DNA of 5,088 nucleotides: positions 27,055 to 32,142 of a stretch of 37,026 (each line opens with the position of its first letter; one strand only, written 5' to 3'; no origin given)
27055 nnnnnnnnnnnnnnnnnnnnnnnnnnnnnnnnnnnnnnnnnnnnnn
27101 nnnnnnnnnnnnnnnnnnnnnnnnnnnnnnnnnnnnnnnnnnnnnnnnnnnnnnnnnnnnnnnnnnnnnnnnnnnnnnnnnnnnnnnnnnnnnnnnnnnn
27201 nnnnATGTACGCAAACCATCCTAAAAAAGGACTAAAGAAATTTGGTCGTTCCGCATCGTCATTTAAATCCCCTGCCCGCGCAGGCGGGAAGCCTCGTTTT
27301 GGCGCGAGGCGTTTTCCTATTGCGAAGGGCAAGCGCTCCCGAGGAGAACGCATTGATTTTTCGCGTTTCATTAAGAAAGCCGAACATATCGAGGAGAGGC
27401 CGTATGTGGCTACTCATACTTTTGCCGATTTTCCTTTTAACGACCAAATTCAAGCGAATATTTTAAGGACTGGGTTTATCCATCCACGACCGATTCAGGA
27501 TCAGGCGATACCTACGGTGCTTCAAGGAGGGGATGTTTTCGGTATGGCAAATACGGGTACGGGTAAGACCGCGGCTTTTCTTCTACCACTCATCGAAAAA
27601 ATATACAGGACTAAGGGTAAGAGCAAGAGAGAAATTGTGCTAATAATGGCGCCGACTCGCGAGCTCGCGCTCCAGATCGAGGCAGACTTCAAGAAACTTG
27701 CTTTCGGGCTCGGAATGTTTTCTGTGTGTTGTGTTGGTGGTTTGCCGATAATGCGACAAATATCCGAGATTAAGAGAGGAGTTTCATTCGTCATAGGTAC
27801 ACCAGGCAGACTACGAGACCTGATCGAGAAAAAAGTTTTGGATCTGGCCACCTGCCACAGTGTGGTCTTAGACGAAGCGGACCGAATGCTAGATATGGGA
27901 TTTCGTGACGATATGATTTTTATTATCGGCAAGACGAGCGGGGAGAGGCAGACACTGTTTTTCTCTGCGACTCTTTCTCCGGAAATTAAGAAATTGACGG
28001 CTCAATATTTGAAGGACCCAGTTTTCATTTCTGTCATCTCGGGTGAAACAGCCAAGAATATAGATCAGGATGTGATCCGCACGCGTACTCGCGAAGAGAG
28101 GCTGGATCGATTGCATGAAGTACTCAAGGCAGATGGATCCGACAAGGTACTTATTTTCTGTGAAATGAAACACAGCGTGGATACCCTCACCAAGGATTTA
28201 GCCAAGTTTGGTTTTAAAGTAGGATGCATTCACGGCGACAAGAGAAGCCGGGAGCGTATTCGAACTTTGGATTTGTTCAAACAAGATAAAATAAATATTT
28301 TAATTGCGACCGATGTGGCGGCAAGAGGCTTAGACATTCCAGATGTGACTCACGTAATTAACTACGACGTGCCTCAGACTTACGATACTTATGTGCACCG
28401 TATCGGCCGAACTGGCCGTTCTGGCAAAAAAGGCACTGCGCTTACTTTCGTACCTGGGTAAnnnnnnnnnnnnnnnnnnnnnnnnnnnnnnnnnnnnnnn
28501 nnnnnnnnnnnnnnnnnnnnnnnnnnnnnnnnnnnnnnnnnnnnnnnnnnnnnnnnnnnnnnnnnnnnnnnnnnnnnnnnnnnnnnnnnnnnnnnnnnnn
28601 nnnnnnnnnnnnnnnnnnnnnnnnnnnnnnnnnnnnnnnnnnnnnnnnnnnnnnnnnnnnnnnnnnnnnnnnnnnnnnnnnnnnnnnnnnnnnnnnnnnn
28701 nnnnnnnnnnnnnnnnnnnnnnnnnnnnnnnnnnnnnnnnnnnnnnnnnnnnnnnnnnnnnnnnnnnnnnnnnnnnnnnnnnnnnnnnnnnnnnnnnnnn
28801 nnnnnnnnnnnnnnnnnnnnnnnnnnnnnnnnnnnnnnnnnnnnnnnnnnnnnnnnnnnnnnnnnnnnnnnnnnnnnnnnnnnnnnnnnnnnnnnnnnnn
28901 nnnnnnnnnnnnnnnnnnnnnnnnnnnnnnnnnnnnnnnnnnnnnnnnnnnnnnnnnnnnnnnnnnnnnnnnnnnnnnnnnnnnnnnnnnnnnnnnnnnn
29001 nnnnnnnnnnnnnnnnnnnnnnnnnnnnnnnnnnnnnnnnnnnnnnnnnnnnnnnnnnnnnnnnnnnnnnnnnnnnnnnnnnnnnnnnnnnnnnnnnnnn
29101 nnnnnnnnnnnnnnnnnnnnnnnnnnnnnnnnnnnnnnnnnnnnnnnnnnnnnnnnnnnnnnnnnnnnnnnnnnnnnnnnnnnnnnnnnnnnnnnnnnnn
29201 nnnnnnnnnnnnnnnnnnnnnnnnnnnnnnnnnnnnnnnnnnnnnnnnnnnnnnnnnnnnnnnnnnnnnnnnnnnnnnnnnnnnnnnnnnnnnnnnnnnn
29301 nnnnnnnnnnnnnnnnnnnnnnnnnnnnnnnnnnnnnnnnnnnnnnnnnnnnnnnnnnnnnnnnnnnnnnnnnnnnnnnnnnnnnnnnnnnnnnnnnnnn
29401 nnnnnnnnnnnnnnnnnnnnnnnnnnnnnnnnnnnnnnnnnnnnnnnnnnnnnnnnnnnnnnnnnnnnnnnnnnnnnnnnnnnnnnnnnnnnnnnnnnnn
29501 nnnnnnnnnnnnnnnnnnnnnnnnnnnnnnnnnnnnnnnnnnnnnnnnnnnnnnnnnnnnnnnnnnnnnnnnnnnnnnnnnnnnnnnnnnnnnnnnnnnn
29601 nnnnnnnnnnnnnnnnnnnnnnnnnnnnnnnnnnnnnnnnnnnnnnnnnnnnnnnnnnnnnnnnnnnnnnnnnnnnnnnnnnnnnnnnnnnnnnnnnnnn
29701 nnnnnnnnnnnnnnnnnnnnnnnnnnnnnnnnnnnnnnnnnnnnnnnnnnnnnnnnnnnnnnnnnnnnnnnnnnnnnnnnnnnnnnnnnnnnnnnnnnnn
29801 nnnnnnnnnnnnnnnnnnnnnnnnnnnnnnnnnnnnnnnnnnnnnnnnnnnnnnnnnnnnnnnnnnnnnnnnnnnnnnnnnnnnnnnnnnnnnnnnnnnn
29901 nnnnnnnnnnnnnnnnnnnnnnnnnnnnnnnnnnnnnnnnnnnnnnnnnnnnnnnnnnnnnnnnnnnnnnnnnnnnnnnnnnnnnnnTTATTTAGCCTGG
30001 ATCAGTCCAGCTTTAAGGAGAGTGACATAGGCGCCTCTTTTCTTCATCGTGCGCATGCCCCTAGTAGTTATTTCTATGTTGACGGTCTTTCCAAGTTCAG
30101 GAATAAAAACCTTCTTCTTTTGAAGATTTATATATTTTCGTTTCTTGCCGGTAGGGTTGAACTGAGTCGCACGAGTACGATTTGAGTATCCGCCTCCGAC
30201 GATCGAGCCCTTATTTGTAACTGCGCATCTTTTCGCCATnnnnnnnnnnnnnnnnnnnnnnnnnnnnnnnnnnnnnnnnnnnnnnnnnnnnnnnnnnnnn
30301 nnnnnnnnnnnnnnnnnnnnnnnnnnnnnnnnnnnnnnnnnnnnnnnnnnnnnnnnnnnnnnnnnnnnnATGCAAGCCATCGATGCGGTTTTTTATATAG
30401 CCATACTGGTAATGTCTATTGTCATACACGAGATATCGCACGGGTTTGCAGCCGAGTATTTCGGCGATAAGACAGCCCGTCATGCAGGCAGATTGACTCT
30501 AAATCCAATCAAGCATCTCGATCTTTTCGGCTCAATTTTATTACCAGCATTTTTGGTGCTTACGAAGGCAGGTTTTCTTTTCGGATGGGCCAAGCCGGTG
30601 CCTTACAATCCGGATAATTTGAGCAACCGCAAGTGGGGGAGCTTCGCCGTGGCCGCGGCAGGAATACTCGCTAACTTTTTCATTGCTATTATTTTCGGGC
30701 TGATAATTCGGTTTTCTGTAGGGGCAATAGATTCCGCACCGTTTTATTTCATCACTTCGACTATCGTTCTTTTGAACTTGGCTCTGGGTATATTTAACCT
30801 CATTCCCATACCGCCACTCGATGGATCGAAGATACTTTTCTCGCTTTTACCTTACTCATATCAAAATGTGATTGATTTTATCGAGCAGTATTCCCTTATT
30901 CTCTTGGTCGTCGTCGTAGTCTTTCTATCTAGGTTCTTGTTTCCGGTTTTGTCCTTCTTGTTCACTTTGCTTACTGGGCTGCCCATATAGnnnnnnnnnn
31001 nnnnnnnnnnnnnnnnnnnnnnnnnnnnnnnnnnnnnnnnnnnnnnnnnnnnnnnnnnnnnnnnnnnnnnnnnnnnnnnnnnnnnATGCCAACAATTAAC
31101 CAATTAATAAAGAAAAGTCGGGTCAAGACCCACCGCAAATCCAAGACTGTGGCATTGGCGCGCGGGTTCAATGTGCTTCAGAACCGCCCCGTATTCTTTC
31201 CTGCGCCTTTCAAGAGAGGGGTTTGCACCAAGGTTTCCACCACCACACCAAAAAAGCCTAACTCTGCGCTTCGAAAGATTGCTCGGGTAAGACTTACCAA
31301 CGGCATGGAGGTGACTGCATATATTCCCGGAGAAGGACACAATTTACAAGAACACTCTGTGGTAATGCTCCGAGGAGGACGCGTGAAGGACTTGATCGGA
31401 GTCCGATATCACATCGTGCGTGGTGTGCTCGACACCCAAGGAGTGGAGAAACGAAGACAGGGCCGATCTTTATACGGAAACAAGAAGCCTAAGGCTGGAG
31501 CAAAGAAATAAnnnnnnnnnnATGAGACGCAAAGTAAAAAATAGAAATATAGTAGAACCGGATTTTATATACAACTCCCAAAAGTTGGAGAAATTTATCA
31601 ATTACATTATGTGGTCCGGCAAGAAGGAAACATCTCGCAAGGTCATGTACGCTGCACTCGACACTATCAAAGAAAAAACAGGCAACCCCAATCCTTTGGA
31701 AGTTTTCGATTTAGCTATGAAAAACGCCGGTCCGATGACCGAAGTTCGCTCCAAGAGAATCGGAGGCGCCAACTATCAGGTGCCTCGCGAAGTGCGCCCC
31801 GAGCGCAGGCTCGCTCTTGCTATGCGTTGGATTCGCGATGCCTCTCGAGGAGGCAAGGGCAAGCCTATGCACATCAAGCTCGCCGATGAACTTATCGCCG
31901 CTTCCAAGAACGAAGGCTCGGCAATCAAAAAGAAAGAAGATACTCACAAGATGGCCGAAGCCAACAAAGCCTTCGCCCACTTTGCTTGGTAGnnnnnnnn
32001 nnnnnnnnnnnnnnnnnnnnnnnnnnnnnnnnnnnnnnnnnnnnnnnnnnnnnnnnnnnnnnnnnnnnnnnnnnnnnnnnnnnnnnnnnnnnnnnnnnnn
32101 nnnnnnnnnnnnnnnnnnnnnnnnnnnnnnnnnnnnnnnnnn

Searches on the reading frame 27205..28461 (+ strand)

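Call 77: search_protein_families(library=pfam, proteins=[window:27205-28461:+], max_evalue=0.001)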
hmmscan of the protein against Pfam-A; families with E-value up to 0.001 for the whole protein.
window:27205-28461:+ (418 aa): 4 families
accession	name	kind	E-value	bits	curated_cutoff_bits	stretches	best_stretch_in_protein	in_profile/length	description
PF00270.35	DEAD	-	6.1e-48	163.1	26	1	95-263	1-166/167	DEAD/DEAH box helicase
PF00271.37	Helicase_C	-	5.5e-34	117.2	23.5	1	299-407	2-110/110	Helicase conserved C-terminal domain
PF16203.11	ERCC3_RAD25_C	-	2.3e-05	24.2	27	1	311-388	59-132/248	ERCC3/RAD25/XPB C-terminal helicase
PF04851.21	ResIII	-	3.3e-05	24.3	22.5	1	92-166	2-77/164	Type III restriction enzyme, res subunit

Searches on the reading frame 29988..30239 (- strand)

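Call 77: search_protein_families(library=pfam, proteins=[window:29988-30239:-], max_evalue=0.001)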
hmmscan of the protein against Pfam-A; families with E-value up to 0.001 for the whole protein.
window:29988-30239:- (83 aa): 1 family
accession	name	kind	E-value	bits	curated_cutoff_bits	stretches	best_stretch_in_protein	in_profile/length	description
PF00830.24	Ribosomal_L28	-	4.3e-11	43.1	27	1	3-67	1-59/60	Ribosomal L28 family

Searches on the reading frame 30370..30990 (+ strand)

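Call 77: search_protein_families(library=pfam, proteins=[window:30370-30990:+], max_evalue=0.001)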
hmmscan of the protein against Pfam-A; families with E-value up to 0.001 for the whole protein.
window:30370-30990:+ (206 aa): 1 family
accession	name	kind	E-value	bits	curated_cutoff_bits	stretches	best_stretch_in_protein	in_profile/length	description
PF02163.28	Peptidase_M50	-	1.1e-17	64.5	27.2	2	126-177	160-212/221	Peptidase family M50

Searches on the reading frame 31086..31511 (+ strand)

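Call 4: search_protein_families(library=pfam, proteins=[window:31086-31511:+], max_evalue=1)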
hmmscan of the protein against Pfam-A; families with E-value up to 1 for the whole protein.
window:31086-31511:+ (141 aa): 1 family
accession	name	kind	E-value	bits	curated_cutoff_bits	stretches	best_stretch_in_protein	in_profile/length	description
PF00164.32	Ribosom_S12_S23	-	1.4e-36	125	22.3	1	37-136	8-109/110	Ribosomal protein S12/S23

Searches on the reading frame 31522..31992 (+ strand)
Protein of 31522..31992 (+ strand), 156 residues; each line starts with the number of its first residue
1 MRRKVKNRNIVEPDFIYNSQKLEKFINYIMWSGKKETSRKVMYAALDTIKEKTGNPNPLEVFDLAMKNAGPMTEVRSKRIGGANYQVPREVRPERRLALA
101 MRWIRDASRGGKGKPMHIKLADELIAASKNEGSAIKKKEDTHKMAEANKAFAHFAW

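Call 4: search_protein_families(library=pfam, proteins=[window:31522-31992:+], max_evalue=1)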
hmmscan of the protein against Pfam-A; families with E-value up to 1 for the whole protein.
window:31522-31992:+ (156 aa): 1 family
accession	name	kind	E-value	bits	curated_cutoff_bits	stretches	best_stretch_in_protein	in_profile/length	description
PF00177.27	Ribosomal_S7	-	2.6e-56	189.8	24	1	2-149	2-148/148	Ribosomal protein S7p/S5e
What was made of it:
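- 31522..31992 (+): rpsG (ribosomal protein S7), the upstream boundary gene. PF00177 at 2.6e-56 (call 4).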
